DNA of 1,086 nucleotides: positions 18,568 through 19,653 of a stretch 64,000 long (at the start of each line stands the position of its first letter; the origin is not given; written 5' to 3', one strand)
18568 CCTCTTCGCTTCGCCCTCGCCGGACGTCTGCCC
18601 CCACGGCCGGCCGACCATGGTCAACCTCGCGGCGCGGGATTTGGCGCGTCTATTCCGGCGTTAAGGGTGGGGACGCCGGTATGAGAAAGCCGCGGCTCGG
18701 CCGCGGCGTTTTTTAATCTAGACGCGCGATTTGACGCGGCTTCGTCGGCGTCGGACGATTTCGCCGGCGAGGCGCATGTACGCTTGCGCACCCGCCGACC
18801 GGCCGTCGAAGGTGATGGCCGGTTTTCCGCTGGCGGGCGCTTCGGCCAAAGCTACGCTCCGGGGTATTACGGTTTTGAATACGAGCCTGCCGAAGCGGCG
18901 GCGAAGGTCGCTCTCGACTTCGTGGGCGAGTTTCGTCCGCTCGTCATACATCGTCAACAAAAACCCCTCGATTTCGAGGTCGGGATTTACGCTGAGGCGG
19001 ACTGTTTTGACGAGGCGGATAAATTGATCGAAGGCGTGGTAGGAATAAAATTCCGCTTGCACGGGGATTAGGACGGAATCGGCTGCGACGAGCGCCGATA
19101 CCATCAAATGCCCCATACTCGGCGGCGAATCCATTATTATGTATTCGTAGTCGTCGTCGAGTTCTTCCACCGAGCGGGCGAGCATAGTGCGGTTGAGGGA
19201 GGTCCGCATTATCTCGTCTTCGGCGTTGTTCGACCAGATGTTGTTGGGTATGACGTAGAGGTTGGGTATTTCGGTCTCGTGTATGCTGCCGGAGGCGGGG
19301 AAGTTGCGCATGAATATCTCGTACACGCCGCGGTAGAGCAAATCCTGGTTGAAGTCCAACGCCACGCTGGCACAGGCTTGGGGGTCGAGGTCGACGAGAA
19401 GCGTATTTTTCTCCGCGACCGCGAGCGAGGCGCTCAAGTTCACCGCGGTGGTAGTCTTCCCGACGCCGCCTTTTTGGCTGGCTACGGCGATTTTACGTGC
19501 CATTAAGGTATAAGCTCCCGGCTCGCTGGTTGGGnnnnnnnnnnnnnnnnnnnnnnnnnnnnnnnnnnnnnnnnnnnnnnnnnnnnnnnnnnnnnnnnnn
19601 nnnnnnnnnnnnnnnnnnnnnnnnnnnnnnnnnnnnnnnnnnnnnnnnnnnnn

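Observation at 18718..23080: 1181-aa uninterrupted coiled-coil protein immediately upstream of an orphan ParA ATPase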

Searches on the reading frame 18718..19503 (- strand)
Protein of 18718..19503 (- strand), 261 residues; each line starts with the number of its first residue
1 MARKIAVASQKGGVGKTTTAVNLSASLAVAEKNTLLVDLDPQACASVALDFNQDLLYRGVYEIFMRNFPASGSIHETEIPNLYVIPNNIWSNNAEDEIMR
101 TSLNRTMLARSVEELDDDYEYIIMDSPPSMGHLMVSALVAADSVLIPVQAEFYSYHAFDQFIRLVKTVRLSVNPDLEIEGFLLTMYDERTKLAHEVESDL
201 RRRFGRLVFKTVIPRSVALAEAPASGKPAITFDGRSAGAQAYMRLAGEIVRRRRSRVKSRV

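Call 5: search_protein_families(library=pfam, proteins=[window:18718-19503:-], max_evalue=0.01)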
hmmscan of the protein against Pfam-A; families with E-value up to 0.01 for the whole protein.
window:18718-19503:- (261 aa): 7 families
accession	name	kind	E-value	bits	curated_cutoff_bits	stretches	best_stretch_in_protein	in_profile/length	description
PF13614.12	AAA_31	-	3.4e-50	170.9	27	1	3-178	2-177/177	AAA domain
PF01656.29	CbiA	-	3.1e-25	89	25.4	1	5-228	1-124/125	CobQ/CobB/MinD/ParA nucleotide binding domain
PF06564.18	CBP_BcsQ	-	2.4e-13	50.6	21.3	1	5-246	4-230/234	Cellulose biosynthesis protein BcsQ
PF10609.15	ParA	-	1.5e-11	44.6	27.1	1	3-248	4-244/246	NUBPL iron-transfer P-loop NTPase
PF09140.17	MipZ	-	1.5e-08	34.7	20.7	1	5-154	3-135/262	ATPase MipZ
PF02374.21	ArsA_ATPase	-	6.8e-07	29.2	24.3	1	5-53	3-49/305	Anion-transporting ATPase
PF00142.24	Fer4_NifH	-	1.2e-06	28.7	25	1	4-45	2-42/271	4Fe-4S iron sulfur cluster binding proteins, NifH/frxC family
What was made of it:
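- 18718..19503 (-): Gene for the 261-aa Soj-derived ParA ATPase of a distinct subfamily. Pfam AAA_31 at 3.4e-50 (call 5).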

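Call 6: search_protein_families(library=ncbifam, proteins=[window:18718-19503:-], max_evalue=0.001)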
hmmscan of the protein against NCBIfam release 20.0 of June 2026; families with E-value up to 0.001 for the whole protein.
window:18718-19503:- (261 aa): 25 families
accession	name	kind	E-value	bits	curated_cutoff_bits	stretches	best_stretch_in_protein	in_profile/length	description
NF041546.1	ParA_partition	equivalog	6.1e-38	130.4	180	2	90-245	45-200/203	ParA family partition ATPase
TIGR03453.1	partition_RepA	equivalog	2.7e-27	95.6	348.45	1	5-224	107-345/387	plasmid partitioning protein RepA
TIGR03371.1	cellulose_yhjQ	equivalog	1.6e-24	86.7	157.85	1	4-247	3-239/246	cellulose biosynthesis protein BcsQ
TIGR01969.1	minD_arch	subfamily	6.6e-23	81.2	201.75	1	3-251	1-232/251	cell division ATPase MinD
NF041283.1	PrgP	equivalog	1.9e-20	73.4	400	1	1-219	1-228/297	ParA superfamily DNA segregation protein PrgP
NF010259.0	PRK13705.1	equivalog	7.9e-20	71.2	725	1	5-213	109-332/388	plasmid-partitioning protein SopA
TIGR01968.1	minD_bact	equivalog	3.1e-19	69.3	212.9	1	3-249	2-236/261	septum site-determining protein MinD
NF010443.0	PRK13869.1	subfamily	1.3e-18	67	446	1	5-223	124-361/405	plasmid-partitioning protein RepA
TIGR01007.1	eps_fam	subfamily_domain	3.2e-15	56.2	108.05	1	3-139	18-147/204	polysaccharide biosynthesis tyrosine autokinase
NF008079.0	PRK10818.1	equivalog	4.9e-14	52.3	508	1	1-245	1-242/270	septum site-determining protein MinD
TIGR03018.1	pepcterm_TyrKin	hypoth_equivalog_domain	9.4e-12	44.7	230.65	1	4-158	37-189/207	XrtA-associated tyrosine autokinase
NF041136.1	MrpORP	equivalog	4.9e-11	42.5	450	1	3-255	6-254/365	iron-sulfur cluster carrier protein MrpORP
TIGR01287.1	nifH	equivalog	8e-10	38.5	394.35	1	3-49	1-46/275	nitrogenase iron protein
NF033200.1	F430_CfbC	exception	1.7e-08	34.1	402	1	4-49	2-46/260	Ni-sirohydrochlorin a,c-diamide reductive cyclase ATP-dependent reductase subunit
NF047398.1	AAA_KGGVGR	domain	4e-08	33.8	90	1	4-40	4-40/190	KGGVGR-motif variant AAA ATPase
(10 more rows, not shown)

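Call 16: search_solved_structures(query=window:18718-19503:-, max_evalue=1e-10, show_alignments=1)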
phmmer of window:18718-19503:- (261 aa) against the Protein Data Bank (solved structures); distinct sequences matched with E-value up to 1e-10: 18.
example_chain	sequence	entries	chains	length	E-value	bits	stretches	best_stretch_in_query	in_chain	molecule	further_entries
8ray_B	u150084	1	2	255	3.1e-63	216.4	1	3-252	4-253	ParA family protein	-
1wcv_1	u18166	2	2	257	1.4e-51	178.3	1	2-253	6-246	SEGREGATION PROTEIN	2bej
2bek_A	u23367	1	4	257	1.9e-50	174.6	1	2-253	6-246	SEGREGATION PROTEIN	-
6iub_A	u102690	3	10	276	1.1e-49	172.1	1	2-250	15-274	SpoOJ regulator (Soj)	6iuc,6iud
8jmj_A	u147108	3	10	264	1.2e-48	168.6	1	2-250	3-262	SpoOJ regulator (Soj)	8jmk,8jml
4pfs_A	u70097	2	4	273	1.9e-45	158.2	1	1-255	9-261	Cobyrinic Acid a,c-diamide synthase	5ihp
5if9_A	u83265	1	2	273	3.5e-45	157.4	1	2-255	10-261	Cobyrinic Acid a,c-diamide synthase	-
1ion_A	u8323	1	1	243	3.5e-16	62.4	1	1-251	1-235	PROBABLE CELL DIVISION INHIBITOR MIND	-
1g3q_A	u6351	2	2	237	1.1e-15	60.8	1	1-250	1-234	CELL DIVISION INHIBITOR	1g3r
7dut_A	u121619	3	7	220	1.9e-15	60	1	5-160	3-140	SOJ protein (Soj)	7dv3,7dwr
3k9g_A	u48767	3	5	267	3.3e-15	59.2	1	4-172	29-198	PF-32 protein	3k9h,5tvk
6non_A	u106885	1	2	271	1.2e-14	57.4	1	4-167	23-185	Cobyrinic acid ac-diamide synthase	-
6noo_A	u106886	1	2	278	1.3e-14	57.3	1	4-167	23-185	Maintenance of carboxysome positioning A protein, MCDA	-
6riq_C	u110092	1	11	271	1.3e-13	54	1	1-246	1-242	Site-determining protein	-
6nop_B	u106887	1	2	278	1.7e-13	53.7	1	4-167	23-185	Cobyrinic acid ac-diamide synthase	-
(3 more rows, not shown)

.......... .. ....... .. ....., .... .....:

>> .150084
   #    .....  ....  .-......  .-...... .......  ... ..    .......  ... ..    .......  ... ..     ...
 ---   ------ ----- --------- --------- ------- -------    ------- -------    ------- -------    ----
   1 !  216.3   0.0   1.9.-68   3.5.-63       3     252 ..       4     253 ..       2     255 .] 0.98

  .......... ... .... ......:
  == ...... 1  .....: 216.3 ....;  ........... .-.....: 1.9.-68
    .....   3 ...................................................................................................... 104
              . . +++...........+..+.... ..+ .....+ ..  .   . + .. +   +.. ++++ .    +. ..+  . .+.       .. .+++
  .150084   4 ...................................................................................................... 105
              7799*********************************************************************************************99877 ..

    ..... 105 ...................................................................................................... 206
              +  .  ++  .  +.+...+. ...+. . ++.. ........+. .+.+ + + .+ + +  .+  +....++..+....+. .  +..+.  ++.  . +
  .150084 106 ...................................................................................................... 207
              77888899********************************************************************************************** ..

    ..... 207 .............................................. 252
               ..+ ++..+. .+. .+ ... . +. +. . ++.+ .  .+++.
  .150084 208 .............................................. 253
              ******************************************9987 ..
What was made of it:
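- Closest known: McdA/McdB carboxysome positioning and PpfA/TlpT chemoreceptor positioning. Different: Similarity to McdA is weak, 57 bits against 216 for ParA (call 16).
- The ParA is most similar to bona fide chromosomal ParAs (call 16). The best solved relatives are chromosomal ParAs: M. xanthus at 216 bits and Thermus Soj at 178 bits (call 16). The ParA is Soj-derived (call 16).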

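Call 42: find_homologous_proteins(query=window:18718-19503:-, max_evalue=1e-40)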
Query window:18718-19503:- (261 aa): 7912 proteins with E <= 1e-40 among 8000 candidates; the best 120 are listed.
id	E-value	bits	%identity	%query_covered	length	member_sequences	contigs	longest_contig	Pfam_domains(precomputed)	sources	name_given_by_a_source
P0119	5.8e-157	538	95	100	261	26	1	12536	PF00142.25,PF10609.16,PF01656.30,PF13614.13,PF09140.18,PF06564.19,PF02374.22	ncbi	-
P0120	6.8e-149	512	88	100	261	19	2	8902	PF00142.25,PF10609.16,PF01656.30,PF13614.13,PF09140.18,PF06564.19,PF02374.22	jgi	jgi:chromosome partitioning protein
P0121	2.2e-148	510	88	100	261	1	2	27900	PF00142.25,PF10609.16,PF01656.30,PF13614.13,PF09140.18,PF06564.19,PF02374.22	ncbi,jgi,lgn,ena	-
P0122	3.3e-146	503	88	100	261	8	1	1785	PF00142.25,PF10609.16,PF01656.30,PF13614.13,PF09140.18,PF06564.19,PF02374.22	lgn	-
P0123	2.2e-136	471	83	95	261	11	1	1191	PF00142.25,PF10609.16,PF01656.30,PF13614.13,PF09140.18,PF06564.19,PF02374.22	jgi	jgi:chromosome partitioning protein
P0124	3.4e-136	470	80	100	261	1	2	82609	PF00142.25,PF10609.16,PF01656.30,PF13614.13,PF09140.18,PF06564.19,PF02374.22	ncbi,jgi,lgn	ncbi:MAG: ParA family protein [Candidatus Zixiibacteriota bacterium]|jgi:chromosome partitioning pro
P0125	3.6e-136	470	82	100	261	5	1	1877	PF00142.25,PF10609.16,PF01656.30,PF13614.13,PF09140.18,PF06564.19,PF02374.22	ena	-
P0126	9.7e-136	469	83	100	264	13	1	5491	PF10609.16,PF01656.30,PF13614.13,PF09140.18,PF06564.19,PF02374.22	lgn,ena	-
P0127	2.4e-135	467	82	98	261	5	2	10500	PF00142.25,PF10609.16,PF01656.30,PF13614.13,PF09140.18,PF06564.19,PF02374.22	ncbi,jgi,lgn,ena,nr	ncbi:MAG TPA: ParA family protein [bacterium]|nr:ParA family protein [bacterium]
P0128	2.5e-133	461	82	95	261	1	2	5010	PF00142.25,PF10609.16,PF01656.30,PF13614.13,PF09140.18,PF06564.19,PF02374.22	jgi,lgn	jgi:chromosome partitioning protein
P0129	9.0e-131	452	79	99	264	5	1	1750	PF00142.25,PF10609.16,PF01656.30,PF13614.13,PF09140.18,PF06564.19,PF02374.22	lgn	-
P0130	1.3e-128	445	77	98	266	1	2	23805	PF00142.25,PF10609.16,PF01656.30,PF13614.13,PF09140.18,PF06564.19,PF02374.22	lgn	-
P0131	3.1e-127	441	77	98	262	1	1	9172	PF00142.25,PF10609.16,PF01656.30,PF13614.13,PF09140.18,PF06564.19,PF02374.22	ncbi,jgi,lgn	-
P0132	1.6e-126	438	77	98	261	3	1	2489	PF10609.16,PF01656.30,PF13614.13,PF09140.18,PF06564.19,PF02374.22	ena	-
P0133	3.9e-126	437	76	98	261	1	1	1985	PF00142.25,PF10609.16,PF01656.30,PF13614.13,PF09140.18,PF06564.19,PF02374.22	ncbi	-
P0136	1.3e-122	426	76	95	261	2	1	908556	PF00142.25,PF10609.16,PF01656.30,PF13614.13,PF09140.18,PF06564.19,PF02374.22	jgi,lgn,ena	-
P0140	9.8e-92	325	57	100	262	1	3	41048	PF00142.25,PF10609.16,PF01656.30,PF13614.13,PF09140.18,PF06564.19,PF02374.22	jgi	jgi:chromosome partitioning protein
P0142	1.4e-89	317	57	99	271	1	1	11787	PF00142.25,PF10609.16,PF01656.30,PF13614.13,PF09140.18,PF06564.19,PF02374.22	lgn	-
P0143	3.7e-88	313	55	100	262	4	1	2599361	PF10609.16,PF01656.30,PF13614.13,PF07015.18,PF09140.18,PF06564.19,PF02374.22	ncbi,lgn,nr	ncbi:MAG: ParA family protein [Candidatus Coatesbacteria bacterium]|nr:MAG: ParA family protein [Can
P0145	1.3e-75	272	49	97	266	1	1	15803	PF00142.25,PF10609.16,PF01656.30,PF13614.13,PF09140.18,PF06564.19,PF02374.22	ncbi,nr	ncbi:MAG: ParA family protein [bacterium]|nr:ParA family protein [bacterium]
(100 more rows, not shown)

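Call 43: find_encoding_contigs(protein=P0136, flank=10000, max_places=2)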
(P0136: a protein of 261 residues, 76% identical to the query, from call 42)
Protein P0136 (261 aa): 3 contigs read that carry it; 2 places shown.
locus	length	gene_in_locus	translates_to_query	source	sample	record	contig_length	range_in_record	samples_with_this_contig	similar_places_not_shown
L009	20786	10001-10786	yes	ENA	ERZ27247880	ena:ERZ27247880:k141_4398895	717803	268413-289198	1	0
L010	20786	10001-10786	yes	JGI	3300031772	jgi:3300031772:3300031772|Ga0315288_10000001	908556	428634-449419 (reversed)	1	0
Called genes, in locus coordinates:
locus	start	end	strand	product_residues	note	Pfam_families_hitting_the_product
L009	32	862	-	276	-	-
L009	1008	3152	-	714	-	-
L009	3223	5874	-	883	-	PF13620:CarboxypepD_reg, PF13715:CarbopepD_reg_2, PF07715:Plug, PF00593:TonB_dep_Rec_b-barrel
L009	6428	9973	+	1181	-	-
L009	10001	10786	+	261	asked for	PF00142:Fer4_NifH (faint), PF01656:CbiA, PF02374:ArsA_ATPase (faint), PF06564:CBP_BcsQ, PF10609:ParA, PF13614:AAA_31, PF09140:MipZ (weak)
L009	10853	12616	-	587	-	PF02518:HATPase_c, PF13589:HATPase_c_3, PF01119:DNA_mis_repair, PF08676:MutL_C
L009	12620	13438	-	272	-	PF05116:S6PP (weak), PF12710:HAD (faint), PF08282:Hydrolase_3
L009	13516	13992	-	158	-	PF00583:Acetyltransf_1, PF13673:Acetyltransf_10 (weak), PF13508:Acetyltransf_7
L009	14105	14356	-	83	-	-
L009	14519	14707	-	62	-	PF12837:Fer4_6 (faint)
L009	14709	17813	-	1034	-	PF13485:Peptidase_MA_2, PF00930:DPPIV_N (faint), PF25174:Beta-prop_THOC3 (faint), PF25460:Beta-prop_Aladin (faint), PF26550:Tricorn_2nd, PF26549:Tricorn_N, PF07676:PD40, PF01103:Omp85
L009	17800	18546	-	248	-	-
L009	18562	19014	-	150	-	-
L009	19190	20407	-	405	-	PF00413:Peptidase_M10 (weak), PF13860:FlgD_ig (weak), PF18962:Por_Secre_tail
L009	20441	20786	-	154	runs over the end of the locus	-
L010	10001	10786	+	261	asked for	PF00142:Fer4_NifH (faint), PF01656:CbiA, PF02374:ArsA_ATPase (faint), PF06564:CBP_BcsQ, PF10609:ParA, PF13614:AAA_31, PF09140:MipZ (weak)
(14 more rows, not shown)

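Call 44: find_encoding_contigs(protein=P0124, flank=10000, max_places=2)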
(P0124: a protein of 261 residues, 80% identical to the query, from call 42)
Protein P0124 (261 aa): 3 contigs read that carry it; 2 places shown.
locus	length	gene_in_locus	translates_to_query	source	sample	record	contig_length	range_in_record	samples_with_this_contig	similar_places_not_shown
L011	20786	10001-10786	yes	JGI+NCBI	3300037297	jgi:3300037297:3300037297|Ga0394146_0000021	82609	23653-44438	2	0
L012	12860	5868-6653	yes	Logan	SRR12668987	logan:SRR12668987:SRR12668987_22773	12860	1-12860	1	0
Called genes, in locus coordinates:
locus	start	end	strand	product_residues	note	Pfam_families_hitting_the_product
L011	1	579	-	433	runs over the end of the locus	PF03721:UDPG_MGDP_dh_N, PF00984:UDPG_MGDP_dh, PF03720:UDPG_MGDP_dh_C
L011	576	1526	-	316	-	PF01073:3Beta_HSD (weak), PF01370:Epimerase, PF02719:Polysacc_synt_2, PF04321:RmlD_sub_bind, PF13460:NAD_binding_10 (faint), PF16363:GDP_Man_Dehyd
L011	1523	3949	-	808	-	PF02574:S-methyl_trans, PF00809:Pterin_bind, PF02607:B12-binding_2, PF02310:B12-binding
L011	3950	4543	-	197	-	PF02965:Met_synt_B12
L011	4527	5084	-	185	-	PF02677:QueH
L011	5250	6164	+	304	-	PF00515:TPR_1, PF13414:TPR_11, PF14559:TPR_19, PF13424:TPR_12, PF13432:TPR_16, PF14559:TPR_19, PF13432:TPR_16, PF14559:TPR_19, +24 more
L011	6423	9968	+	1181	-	-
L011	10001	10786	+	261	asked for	PF00142:Fer4_NifH (faint), PF01656:CbiA, PF02374:ArsA_ATPase (weak), PF06564:CBP_BcsQ, PF09140:MipZ, PF10609:ParA, PF13614:AAA_31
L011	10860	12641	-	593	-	PF02518:HATPase_c, PF13589:HATPase_c_3, PF01119:DNA_mis_repair, PF08676:MutL_C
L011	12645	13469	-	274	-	PF05116:S6PP (faint), PF12710:HAD (faint), PF08282:Hydrolase_3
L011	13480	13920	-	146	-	PF12675:DUF3795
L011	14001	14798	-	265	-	PF12675:DUF3795, PF12663:DUF3788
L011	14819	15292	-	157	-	-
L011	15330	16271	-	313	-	PF13650:Asp_protease_2, PF13975:gag-asp_proteas (weak)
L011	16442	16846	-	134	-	-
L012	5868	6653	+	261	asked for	PF00142:Fer4_NifH (faint), PF01656:CbiA, PF02374:ArsA_ATPase (weak), PF06564:CBP_BcsQ, PF09140:MipZ, PF10609:ParA, PF13614:AAA_31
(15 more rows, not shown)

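Call 45: find_encoding_contigs(protein=P0140, flank=10000, max_places=2)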
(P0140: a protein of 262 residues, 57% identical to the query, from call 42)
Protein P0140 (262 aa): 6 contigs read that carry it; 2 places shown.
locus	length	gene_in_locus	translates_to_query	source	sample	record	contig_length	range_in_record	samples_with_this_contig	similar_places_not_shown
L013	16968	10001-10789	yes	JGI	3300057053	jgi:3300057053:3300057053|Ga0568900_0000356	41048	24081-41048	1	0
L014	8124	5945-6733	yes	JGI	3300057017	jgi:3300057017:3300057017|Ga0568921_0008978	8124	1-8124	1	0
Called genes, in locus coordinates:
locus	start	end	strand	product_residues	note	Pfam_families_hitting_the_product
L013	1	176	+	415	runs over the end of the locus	PF00155:Aminotran_1_2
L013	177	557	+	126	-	PF02410:RsfS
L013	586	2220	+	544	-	PF03485:Arg_tRNA_synt_N, PF00750:tRNA-synt_1d, PF09334:tRNA-synt_1g (faint), PF05746:DALR_1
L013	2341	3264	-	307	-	PF01436:NHL (faint), PF25021:TEN_NHL (faint), PF17170:DUF5128 (faint)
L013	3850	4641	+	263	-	PF01578:Cytochrom_C_asm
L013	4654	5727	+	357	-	PF05140:ResB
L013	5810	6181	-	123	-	PF24784:Temptin_C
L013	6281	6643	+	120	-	PF00903:Glyoxalase, PF12681:Glyoxalase_2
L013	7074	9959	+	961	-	-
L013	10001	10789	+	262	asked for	PF00142:Fer4_NifH (faint), PF01656:CbiA, PF02374:ArsA_ATPase (faint), PF06564:CBP_BcsQ, PF09140:MipZ, PF10609:ParA, PF13614:AAA_31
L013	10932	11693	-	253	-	PF01925:TauE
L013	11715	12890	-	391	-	PF07719:TPR_2 (faint), PF13371:TPR_9 (faint), PF13432:TPR_16 (faint), PF00255:GSHPx (weak), PF00578:AhpC-TSA, PF08534:Redoxin, PF00085:Thioredoxin (weak), PF13905:Thioredoxin_8 (weak), +3 more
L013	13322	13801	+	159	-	-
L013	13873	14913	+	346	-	PF13371:TPR_9 (faint), PF21033:RMD1-3 (faint), PF25060:ARM_TT21_2nd (faint), PF00515:TPR_1 (faint), PF12895:ANAPC3 (weak), PF13428:TPR_14 (weak), PF13432:TPR_16, PF14559:TPR_19, +15 more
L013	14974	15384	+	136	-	-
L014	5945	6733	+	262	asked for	PF00142:Fer4_NifH (faint), PF01656:CbiA, PF02374:ArsA_ATPase (faint), PF06564:CBP_BcsQ, PF09140:MipZ, PF10609:ParA, PF13614:AAA_31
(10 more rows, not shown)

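Call 46: find_encoding_contigs(protein=P0143, flank=10000, max_places=2)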
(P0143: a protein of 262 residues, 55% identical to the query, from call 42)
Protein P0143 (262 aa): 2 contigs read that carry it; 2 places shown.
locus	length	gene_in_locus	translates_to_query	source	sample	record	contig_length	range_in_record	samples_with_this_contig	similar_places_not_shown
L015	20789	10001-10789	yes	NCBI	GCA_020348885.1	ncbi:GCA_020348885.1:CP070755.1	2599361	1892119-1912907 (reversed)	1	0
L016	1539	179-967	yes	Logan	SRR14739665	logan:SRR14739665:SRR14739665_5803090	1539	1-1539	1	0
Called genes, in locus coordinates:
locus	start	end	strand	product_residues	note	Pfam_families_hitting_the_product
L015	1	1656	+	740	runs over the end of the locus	PF03264:Cytochrom_NNT, PF14537:Cytochrom_c3_2 (faint), PF14522:Cytochrome_C7 (weak), PF02085:Cytochrom_CIII (weak)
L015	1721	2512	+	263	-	PF01578:Cytochrom_C_asm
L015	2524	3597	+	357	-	PF05140:ResB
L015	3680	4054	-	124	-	PF24784:Temptin_C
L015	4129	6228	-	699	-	PF02085:Cytochrom_CIII (faint), PF09699:Paired_CXXCH_1 (faint), PF14537:Cytochrom_c3_2 (faint), PF14522:Cytochrome_C7 (weak), PF01292:Ni_hydr_CYTB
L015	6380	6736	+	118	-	PF00903:Glyoxalase, PF12681:Glyoxalase_2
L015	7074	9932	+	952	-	-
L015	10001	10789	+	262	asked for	PF01656:CbiA, PF02374:ArsA_ATPase (faint), PF06564:CBP_BcsQ, PF07015:VirC1 (faint), PF09140:MipZ, PF10609:ParA, PF13614:AAA_31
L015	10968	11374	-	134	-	-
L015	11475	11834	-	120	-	-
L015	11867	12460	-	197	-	PF25023:TEN_YD-shell (weak), PF03527:RHS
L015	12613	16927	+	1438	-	PF01835:MG2, PF13620:CarboxypepD_reg, PF13715:CarbopepD_reg_2, PF00207:A2M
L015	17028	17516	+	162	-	-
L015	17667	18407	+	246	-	-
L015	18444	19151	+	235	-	-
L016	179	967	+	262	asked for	PF01656:CbiA, PF02374:ArsA_ATPase (faint), PF06564:CBP_BcsQ, PF07015:VirC1 (faint), PF09140:MipZ, PF10609:ParA, PF13614:AAA_31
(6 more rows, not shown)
